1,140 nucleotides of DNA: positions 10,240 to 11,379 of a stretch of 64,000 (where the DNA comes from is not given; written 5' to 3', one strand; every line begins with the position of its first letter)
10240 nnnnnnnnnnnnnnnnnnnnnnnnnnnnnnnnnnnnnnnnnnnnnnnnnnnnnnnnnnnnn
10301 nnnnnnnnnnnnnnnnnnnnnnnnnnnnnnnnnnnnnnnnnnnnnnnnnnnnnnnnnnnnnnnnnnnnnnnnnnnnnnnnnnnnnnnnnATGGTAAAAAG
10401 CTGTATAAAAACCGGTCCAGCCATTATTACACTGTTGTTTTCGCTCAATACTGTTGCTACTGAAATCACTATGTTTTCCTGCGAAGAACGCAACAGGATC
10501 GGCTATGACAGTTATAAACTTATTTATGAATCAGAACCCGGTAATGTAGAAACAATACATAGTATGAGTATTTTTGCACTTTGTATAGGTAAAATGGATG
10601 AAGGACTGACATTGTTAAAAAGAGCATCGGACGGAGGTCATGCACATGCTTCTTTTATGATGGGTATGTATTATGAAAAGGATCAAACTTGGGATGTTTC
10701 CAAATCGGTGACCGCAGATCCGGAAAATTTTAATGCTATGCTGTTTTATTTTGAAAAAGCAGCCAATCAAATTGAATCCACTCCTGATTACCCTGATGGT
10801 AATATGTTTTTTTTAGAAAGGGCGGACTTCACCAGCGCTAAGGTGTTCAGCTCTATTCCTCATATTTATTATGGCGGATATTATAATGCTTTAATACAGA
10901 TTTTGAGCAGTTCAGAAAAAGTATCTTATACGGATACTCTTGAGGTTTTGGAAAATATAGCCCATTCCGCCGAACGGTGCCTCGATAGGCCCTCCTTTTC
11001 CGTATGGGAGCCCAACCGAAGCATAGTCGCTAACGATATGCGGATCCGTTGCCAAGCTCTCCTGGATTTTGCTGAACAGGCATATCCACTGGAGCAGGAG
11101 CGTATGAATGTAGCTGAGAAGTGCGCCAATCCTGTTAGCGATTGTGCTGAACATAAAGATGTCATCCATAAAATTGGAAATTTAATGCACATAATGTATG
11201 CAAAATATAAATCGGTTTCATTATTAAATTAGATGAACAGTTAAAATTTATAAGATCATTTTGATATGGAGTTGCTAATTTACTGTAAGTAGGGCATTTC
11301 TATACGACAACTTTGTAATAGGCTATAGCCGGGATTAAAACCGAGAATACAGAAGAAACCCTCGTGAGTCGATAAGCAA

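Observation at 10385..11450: Low-GC islet encoding a secreted Sel1-repeat (eukaryote-like) protein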

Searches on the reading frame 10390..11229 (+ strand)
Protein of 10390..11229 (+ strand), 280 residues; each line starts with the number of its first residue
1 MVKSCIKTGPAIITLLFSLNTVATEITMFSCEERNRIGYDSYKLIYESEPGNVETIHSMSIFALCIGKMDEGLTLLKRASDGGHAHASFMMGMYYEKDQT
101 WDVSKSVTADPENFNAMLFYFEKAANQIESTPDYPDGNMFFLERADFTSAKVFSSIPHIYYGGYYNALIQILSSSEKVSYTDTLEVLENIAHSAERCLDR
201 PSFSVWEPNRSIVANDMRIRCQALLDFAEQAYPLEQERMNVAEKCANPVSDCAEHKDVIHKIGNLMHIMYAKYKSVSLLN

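Call 7: search_protein_families(library=pfam, proteins=[window:10390-11229:+], max_evalue=10)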
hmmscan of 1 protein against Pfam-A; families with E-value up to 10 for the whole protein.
window:10390-11229:+ (280 aa): 2 families
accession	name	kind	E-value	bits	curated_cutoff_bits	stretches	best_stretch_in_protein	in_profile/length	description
PF23310.1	TPR_27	-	0.00069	19.7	27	1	51-94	26-70/110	Plant tetratrico peptide repeats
PF24720.1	DUF7673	-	0.045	14.2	27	1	78-137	13-73/85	Family of unknown function (DUF7673)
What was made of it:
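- On Sel1 repeat family (Pfam PF08238 / SMART SEL1): The window protein has no Sel1 hit at E <= 10 (call 7).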

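Call 8: search_protein_families(library=ncbifam, proteins=[window:10390-11229:+], max_evalue=10)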
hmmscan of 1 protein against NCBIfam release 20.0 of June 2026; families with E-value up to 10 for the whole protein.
window:10390-11229:+ (280 aa): 1 family
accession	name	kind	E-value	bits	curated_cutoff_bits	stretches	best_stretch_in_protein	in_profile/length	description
NF040959.1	MamA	equivalog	0.03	13.8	200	1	45-117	63-142/204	magnetosome protein MamA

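Call 9: search_solved_structures(query=window:10390-11229:+, max_evalue=10)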
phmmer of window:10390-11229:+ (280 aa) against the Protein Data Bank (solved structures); distinct sequences matched with E-value up to 10: 4.
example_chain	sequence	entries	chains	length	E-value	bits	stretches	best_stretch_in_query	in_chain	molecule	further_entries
6vfh_A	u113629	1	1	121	0.2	14.3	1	35-117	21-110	T33_dn10A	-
6onw_A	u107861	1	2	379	0.55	12.9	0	69-97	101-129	Sel1 repeat protein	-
6deh_A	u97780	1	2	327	0.63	12.7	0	72-131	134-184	TPR repeat protein, protein-protein interaction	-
6vl6_A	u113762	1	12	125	0.67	12.6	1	37-120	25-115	T33_dn2A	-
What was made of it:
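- Closest known: Helicobacter cysteine-rich proteins. Different: No detectable direct sequence relationship: the PDB sequence search gave nothing below E = 0.2 (call 9).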

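Call 10: find_homologous_proteins(query=window:10390-11229:+, max_evalue=0.01)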
Query window:10390-11229:+ (280 aa): 16 proteins with E <= 0.01 among 210 candidates.
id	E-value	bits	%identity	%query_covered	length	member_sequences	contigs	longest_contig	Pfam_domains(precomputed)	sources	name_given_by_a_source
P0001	5.1e-169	579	90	100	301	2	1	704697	-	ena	-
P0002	9.7e-120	417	67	99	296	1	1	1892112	-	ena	-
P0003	5.4e-78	280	48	96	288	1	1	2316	-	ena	-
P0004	2.2e-76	275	50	88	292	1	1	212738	-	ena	-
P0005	2.6e-75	271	45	95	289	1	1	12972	-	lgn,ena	-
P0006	3.5e-75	271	46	99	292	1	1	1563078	-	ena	-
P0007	4.4e-73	264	46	90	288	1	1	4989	-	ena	-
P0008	5.5e-73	264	45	97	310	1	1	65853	-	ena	-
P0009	2.6e-71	258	44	95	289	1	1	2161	-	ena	-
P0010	4.6e-71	257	45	91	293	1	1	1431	-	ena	-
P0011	9.5e-71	256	45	95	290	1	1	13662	-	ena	-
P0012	1.9e-70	255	45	98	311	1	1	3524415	-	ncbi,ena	-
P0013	1.5e-69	252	43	98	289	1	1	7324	-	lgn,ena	-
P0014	5.9e-67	244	51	78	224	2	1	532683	-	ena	-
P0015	1.1e-64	237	42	96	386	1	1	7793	-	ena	-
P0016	4.7e-47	179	33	92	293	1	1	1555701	-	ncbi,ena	-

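Call 13: find_encoding_contigs(protein=P0001, flank=6000, max_places=3)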
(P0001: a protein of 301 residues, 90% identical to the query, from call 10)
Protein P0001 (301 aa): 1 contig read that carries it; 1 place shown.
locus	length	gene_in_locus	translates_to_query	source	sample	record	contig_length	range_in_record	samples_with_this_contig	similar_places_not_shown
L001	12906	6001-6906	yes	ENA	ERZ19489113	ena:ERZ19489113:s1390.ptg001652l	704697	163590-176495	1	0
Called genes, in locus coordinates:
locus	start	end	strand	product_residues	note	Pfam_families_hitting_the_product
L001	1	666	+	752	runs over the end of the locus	PF00390:malic, PF03949:Malic_M, PF01515:PTA_PTB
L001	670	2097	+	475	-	PF08448:PAS_4, PF00512:HisKA, PF02518:HATPase_c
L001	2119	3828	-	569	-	PF00449:Urease_alpha, PF07969:Amidohydro_3 (faint), PF01979:Amidohydro_1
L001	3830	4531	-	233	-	PF00547:Urease_gamma, PF00699:Urease_beta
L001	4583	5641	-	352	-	PF14226:DIOX_N, PF03171:2OG-FeII_Oxy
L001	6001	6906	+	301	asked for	-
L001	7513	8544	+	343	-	PF13191:AAA_16 (faint), PF00005:ABC_tran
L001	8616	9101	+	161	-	-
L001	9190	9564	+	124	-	PF06296:RelE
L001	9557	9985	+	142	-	-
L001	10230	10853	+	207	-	-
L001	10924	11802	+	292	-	PF00892:EamA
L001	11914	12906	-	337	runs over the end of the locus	PF22636:FlK, PF01323:DSBA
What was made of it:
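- On Integron gene cassette: No integron integrase lies among the neighbours (call 13).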

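Call 14: find_encoding_contigs(protein=P0002, flank=6000, max_places=3)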
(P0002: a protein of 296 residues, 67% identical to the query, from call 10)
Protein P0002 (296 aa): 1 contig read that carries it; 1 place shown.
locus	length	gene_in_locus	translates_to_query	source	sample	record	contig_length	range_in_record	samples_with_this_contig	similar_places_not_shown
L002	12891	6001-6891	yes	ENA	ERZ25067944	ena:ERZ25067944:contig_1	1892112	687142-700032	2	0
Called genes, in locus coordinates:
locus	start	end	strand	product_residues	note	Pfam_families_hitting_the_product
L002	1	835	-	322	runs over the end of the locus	-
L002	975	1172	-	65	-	-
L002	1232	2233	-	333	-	PF04754:Transposase_31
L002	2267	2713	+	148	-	-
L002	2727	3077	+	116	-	-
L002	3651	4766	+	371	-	PF04754:Transposase_31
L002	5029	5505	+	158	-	-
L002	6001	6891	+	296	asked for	-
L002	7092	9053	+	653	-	-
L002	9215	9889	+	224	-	PF02085:Cytochrom_CIII (faint), PF14522:Cytochrome_C7 (faint)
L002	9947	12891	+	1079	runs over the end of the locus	PF13183:Fer4_8 (faint), PF13237:Fer4_10 (faint), PF12838:Fer4_7 (weak), PF13247:Fer4_11 (weak), PF12838:Fer4_7 (weak)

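Call 16: find_encoding_contigs(protein=P0012, flank=6000, max_places=3)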
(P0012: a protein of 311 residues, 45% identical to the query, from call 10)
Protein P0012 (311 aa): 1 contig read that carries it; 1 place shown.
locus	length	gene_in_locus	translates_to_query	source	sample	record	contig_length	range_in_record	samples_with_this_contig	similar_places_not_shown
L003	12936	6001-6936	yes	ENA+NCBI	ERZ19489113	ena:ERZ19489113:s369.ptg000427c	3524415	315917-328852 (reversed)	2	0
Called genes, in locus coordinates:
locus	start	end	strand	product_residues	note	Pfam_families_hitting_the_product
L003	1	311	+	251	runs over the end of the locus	PF00106:adh_short, PF13561:adh_short_C2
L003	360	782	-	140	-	PF04828:GFA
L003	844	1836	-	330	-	PF00296:Bac_luciferase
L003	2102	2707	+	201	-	PF00293:NUDIX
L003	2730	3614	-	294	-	PF00561:Abhydrolase_1, PF12146:Hydrolase_4, PF12697:Abhydrolase_6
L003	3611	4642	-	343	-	PF00291:PALP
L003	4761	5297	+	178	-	PF02776:TPP_enzyme_N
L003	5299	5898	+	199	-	PF02775:TPP_enzyme_C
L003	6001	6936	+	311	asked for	-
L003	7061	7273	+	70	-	-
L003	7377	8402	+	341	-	PF00291:PALP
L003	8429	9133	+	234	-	PF01411:tRNA-synt_2c, PF07973:tRNA_SAD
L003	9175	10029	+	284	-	PF00581:Rhodanese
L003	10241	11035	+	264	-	PF00583:Acetyltransf_1, PF08445:FR47, PF13508:Acetyltransf_7, PF13673:Acetyltransf_10, PF00583:Acetyltransf_1, PF13673:Acetyltransf_10, PF13508:Acetyltransf_7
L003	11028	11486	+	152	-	PF10604:Polyketide_cyc2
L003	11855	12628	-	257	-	PF13555:AAA_29 (faint), PF00005:ABC_tran, PF02463:SMC_N (faint), PF13304:AAA_21 (weak)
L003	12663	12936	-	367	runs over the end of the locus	PF00528:BPD_transp_1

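Call 17: find_encoding_contigs(protein=P0016, flank=6000, max_places=3)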
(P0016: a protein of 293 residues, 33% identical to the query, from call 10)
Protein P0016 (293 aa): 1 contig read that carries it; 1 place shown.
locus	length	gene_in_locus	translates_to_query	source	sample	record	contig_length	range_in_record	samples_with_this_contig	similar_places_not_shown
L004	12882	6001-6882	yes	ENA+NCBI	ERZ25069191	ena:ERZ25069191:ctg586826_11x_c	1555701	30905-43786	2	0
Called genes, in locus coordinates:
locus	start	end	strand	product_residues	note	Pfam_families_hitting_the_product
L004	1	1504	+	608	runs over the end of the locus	PF00512:HisKA, PF02518:HATPase_c, PF14501:HATPase_c_5 (weak)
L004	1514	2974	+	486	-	PF00072:Response_reg, PF00004:AAA (faint), PF00158:Sigma54_activat, PF14532:Sigma54_activ_2, PF07728:AAA_5 (weak), PF25601:AAA_lid_14, PF02954:HTH_8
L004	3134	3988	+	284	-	-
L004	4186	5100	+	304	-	-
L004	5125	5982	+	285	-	-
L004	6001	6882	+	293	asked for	-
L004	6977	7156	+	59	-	-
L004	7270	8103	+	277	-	-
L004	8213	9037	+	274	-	-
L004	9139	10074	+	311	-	-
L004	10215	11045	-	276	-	PF00413:Peptidase_M10 (weak)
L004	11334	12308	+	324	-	-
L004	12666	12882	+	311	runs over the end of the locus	-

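Call 18: find_encoding_contigs(protein=P0006, flank=6000, max_places=3)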
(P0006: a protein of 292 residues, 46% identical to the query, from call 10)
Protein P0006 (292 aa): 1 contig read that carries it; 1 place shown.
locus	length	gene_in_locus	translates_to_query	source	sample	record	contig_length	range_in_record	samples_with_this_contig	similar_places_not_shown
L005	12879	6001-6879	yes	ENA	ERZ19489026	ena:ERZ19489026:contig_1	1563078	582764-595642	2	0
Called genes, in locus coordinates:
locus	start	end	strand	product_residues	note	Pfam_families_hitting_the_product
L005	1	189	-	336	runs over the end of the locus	PF02653:BPD_transp_2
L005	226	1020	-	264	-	PF00005:ABC_tran, PF13304:AAA_21 (weak)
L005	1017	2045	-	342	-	PF02653:BPD_transp_2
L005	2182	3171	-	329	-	PF13407:Peripla_BP_4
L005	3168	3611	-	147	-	-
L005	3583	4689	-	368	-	PF01381:HTH_3, PF12844:HTH_19 (weak), PF13560:HTH_31, PF06114:Peptidase_M78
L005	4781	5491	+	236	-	-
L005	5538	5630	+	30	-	-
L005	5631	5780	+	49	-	-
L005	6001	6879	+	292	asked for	-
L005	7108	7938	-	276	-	PF05721:PhyH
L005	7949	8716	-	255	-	PF03328:HpcH_HpaI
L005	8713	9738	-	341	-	PF00389:2-Hacid_dh, PF02826:2-Hacid_dh_C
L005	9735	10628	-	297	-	PF01261:AP_endonuc_2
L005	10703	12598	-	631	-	PF02776:TPP_enzyme_N, PF00205:TPP_enzyme_M, PF02775:TPP_enzyme_C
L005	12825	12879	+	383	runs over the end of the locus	PF01408:GFO_IDH_MocA, PF22725:GFO_IDH_MocA_C3, PF02894:GFO_IDH_MocA_C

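Call 19: find_encoding_contigs(protein=P0005, flank=6000, max_places=3)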
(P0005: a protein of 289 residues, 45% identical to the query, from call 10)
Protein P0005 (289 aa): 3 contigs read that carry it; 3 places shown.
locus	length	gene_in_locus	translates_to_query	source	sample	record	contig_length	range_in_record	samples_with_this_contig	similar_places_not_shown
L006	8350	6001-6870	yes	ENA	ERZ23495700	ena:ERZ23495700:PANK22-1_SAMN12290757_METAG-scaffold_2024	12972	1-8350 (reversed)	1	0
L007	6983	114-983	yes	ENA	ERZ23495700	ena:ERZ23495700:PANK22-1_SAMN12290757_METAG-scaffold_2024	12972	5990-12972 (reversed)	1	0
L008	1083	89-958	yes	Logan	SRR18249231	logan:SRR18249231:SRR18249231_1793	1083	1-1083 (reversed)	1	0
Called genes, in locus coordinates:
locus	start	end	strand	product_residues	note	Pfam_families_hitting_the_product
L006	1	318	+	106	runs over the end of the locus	-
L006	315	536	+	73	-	-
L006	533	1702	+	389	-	PF23639:DUF7146 (weak), PF13362:Toprim_3 (weak)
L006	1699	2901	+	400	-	PF13481:AAA_25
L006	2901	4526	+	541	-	-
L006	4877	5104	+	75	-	-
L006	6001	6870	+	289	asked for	-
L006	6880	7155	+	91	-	-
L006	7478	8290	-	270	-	-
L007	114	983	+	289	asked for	-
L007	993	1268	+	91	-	-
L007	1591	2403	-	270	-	-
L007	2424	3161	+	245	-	-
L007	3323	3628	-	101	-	-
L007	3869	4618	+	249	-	-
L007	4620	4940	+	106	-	-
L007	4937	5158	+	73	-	-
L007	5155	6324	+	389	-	PF23639:DUF7146 (weak), PF13362:Toprim_3 (weak)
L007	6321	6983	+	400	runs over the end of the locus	PF13481:AAA_25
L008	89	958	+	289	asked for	-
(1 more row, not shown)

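Call 25: find_related_loci(query=A1, collection=genome_contigs, flank=8000)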
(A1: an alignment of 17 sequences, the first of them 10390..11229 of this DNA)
Query A1 (280 aa) in genome_contigs; peptide patterns used: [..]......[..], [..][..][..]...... (x = any residue, [..] = any of these).
42 stretches matched a pattern; 5 encode a relative of the query (tblastn E <= 1e-3); 4 distinct loci.
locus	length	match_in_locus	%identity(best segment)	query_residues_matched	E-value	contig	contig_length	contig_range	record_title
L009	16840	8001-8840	44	1-279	3e-83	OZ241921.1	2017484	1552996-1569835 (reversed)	MAG: Bdellovibrionales bacterium isolate 862dbce8-506b-4fb4-becf-eb92c4bae3be genome assembly, chromosome: 1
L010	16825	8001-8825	44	6-279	1e-80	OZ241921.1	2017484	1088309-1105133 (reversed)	MAG: Bdellovibrionales bacterium isolate 862dbce8-506b-4fb4-becf-eb92c4bae3be genome assembly, chromosome: 1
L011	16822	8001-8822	45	6-279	5e-79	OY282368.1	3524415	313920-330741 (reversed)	MAG: uncultured Alphaproteobacteria bacterium isolate 22a88078-2868-43f5-a089-7a94dbfbad86 genome assembly, chromosome:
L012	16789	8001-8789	35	13-272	3e-52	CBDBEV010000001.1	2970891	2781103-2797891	MAG: bacterium isolate 138114a6-c459-4528-9bbc-32813c999549 genome assembly, contig: contig_1, whole genome shotgun sequ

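Call 31: search_protein_representatives(alignment_id=A1)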
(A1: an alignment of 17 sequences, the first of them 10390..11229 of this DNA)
Query: 17 sequences, 288 profile positions. Proteins with E-value up to 0.001 (for the whole library): 341; up to 1e-10: 89; up to 1e-30: 49. The best 150 are listed.
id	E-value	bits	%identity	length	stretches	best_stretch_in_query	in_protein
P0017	6.6e-136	468.3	-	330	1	13-287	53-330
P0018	1.3e-125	434.6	-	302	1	18-287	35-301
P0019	2.7e-93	328.5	-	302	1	28-285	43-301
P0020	1.9e-90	319.1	-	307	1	16-287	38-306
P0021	1.6e-88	312.8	-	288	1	6-285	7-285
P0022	6.8e-86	304.2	-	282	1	10-285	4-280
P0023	1.3e-85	303.3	-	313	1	13-287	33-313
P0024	3.6e-83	295.2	-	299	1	15-285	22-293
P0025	4.9e-83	294.8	-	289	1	12-286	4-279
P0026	6.4e-76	271.4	-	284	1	12-281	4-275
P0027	2.9e-74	266.0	-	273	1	14-281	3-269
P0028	2.9e-73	262.7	-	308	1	18-285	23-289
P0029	8.6e-73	261.2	-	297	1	20-286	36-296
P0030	7.2e-72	258.2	-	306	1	7-287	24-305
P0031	5.8e-71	255.2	-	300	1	17-285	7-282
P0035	3.9e-68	245.9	-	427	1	11-287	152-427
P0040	6.1e-62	225.6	-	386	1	31-284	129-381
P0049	8.7e-48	179.1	-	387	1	31-224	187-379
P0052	5.1e-44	166.8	-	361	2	55-181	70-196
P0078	6.9e-17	77.7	-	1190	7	47-102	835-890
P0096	1.7e-11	60.0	-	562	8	48-99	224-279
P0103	5.0e-11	58.5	-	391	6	75-107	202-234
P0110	4.2e-10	55.4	-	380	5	73-105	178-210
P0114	8.0e-10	54.5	-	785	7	71-101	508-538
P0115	9.7e-10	54.3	-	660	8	71-109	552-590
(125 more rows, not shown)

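Call 32: search_protein_families(library=pfam, alignment_id=A1, max_evalue=1)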
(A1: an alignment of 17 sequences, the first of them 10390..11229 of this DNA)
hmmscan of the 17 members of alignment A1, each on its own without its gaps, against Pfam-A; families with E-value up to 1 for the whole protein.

A. member 1, window:10390-11229:+ (280 aa): 2 families
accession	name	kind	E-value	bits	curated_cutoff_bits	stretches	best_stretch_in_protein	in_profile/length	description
PF23310.1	TPR_27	-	0.00069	19.7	27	1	51-94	26-70/110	Plant tetratrico peptide repeats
PF24720.1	DUF7673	-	0.045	14.2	27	1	78-137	13-73/85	Family of unknown function (DUF7673)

B. families by the number of members that match (of 17 scanned): 7 families
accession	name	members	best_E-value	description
PF23310.1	TPR_27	14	0.00018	Plant tetratrico peptide repeats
PF11136.13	DUF2889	1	0.044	Protein of unknown function (DUF2889)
PF24720.1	DUF7673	1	0.045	Family of unknown function (DUF7673)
PF09023.15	Staphostatin_B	1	0.045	Staphostatin B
PF12895.13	ANAPC3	1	0.054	Anaphase-promoting complex, cyclosome, subunit 3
PF09822.16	ABC_transp_aux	1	0.18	ABC-type uncharacterized transport system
PF08238.18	Sel1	1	0.19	Sel1 repeat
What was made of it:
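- On Sel1 repeat family (Pfam PF08238 / SMART SEL1): Fourteen give sub-threshold TPR_27; the window protein's own score is 19.7 bits against a cut-off of 27 (calls 7, 32).
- Closest known: Sel1-like-repeat. Different: It fails the Pfam Sel1 threshold (calls 7, 32).
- Pfam Sel1 is not reached (calls 7, 32).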
